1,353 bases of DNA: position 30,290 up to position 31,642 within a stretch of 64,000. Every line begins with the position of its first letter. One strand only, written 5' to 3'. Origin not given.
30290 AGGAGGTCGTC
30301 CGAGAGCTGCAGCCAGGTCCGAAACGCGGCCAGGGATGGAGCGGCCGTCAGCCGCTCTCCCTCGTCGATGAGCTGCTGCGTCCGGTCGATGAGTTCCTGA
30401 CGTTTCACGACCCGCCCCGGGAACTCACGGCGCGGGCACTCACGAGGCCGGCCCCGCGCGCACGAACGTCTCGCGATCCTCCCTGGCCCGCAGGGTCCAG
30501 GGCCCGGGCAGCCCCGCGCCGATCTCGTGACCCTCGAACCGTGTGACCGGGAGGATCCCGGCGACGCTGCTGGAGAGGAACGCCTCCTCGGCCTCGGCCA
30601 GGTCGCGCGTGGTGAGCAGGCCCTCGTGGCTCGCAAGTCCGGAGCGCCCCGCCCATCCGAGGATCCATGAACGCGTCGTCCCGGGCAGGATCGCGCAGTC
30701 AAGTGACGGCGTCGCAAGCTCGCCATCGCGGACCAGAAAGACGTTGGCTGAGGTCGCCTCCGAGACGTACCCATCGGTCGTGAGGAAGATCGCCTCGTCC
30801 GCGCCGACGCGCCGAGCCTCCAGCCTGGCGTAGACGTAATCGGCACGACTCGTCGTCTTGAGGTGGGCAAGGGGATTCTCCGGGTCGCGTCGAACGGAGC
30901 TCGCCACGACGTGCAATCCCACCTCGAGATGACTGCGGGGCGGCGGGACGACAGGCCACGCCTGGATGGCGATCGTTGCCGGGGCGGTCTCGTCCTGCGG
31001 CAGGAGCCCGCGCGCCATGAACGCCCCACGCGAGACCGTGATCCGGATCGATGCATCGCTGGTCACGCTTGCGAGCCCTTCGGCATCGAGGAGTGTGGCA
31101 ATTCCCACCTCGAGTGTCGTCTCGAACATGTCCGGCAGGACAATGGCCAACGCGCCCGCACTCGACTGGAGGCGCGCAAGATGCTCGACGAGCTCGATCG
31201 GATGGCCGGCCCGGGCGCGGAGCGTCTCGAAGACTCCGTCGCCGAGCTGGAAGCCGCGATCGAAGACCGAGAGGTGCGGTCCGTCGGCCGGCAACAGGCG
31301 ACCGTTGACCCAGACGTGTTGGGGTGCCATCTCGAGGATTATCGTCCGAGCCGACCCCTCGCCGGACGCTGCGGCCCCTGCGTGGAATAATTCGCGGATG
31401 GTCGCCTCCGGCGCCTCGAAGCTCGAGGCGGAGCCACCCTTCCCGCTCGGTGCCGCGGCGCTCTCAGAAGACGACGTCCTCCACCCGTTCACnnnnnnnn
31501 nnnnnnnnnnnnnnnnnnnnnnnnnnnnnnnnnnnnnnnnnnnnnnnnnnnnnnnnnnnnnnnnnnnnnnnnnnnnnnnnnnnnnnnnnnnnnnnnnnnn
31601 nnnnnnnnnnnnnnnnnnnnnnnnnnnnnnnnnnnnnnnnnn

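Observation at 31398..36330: Three-gene translationally coupled operon: LuxR-type STAND regulator, ferredoxin-cyclase fusion, conserved hypothetical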

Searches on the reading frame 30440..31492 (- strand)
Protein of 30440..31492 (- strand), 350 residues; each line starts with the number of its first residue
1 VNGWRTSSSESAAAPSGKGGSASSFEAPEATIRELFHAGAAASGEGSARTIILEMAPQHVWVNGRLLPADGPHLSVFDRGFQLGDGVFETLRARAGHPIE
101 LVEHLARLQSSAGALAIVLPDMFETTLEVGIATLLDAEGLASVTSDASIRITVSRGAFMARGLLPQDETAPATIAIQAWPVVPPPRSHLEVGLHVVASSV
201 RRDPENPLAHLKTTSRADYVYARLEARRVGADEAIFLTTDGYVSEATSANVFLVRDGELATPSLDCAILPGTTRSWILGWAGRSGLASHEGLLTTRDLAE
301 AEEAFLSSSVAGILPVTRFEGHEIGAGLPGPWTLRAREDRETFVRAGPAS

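Call 6: search_protein_families(library=pfam, proteins=[window:30440-31492:-], max_evalue=0.01)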
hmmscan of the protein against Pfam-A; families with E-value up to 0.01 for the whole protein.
window:30440-31492:- (350 aa): 1 family
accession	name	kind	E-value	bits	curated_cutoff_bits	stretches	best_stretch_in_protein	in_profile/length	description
PF01063.24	Aminotran_4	-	1e-57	196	28.5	1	86-318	1-222/223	Amino-transferase class IV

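Call 80: search_protein_families(library=ncbifam, proteins=[window:30443-31330:-], max_evalue=1e-10)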
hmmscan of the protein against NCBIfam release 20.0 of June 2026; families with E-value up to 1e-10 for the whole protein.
window:30443-31330:- (296 aa): 18 families
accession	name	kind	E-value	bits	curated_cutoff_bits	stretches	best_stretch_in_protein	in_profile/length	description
NF006185.0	PRK08320.1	subfamily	8.3e-51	172.9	363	1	4-285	3-278/292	branched-chain amino acid aminotransferase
NF005209.0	PRK06680.1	subfamily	2e-43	148.3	320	1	4-288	3-279/286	D-amino-acid transaminase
NF009126.0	PRK12479.1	equivalog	8.5e-42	143.3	518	1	2-290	2-284/299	branched-chain-amino-acid transaminase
TIGR01122.1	ilvE_I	equivalog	1.2e-41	142.8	245.55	1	7-284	1-278/298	branched-chain-amino-acid transaminase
NF005800.0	PRK07650.1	equivalog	1.3e-40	139.5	308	1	6-269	3-256/290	aminodeoxychorismate lyase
NF004761.0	PRK06092.1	equivalog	5.9e-40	137.2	260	1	6-267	2-249/268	aminodeoxychorismate lyase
NF005146.0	PRK06606.1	equivalog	7.1e-38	130.3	279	1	4-282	7-284/307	branched-chain amino acid transaminase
TIGR01121.1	D_amino_aminoT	equivalog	9.4e-37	126.7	277.45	1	6-284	2-269/276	D-amino-acid transaminase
TIGR03461.1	pabC_Proteo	equivalog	1.2e-35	123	176.85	1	18-266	8-246/262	aminodeoxychorismate lyase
NF005888.0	PRK07849.1-3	equivalog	9.6e-32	110.1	273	1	14-270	23-274/298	aminodeoxychorismate lyase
NF005726.0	PRK07544.1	equivalog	6.8e-31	107.5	396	1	5-270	12-271/295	branched-chain amino acid aminotransferase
NF009896.0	PRK13356.1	equivalog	1.8e-25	89.7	262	1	5-274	9-270/287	branched-chain amino acid aminotransferase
NF005886.0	PRK07849.1-1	equivalog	2.1e-25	89.6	253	1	18-270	26-272/291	aminodeoxychorismate lyase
NF005887.0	PRK07849.1-2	equivalog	2.2e-21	76.5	278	1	8-269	9-269/291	aminodeoxychorismate lyase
NF009066.0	PRK12400.1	equivalog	4.3e-21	75.6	538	1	21-280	24-272/290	D-amino-acid transaminase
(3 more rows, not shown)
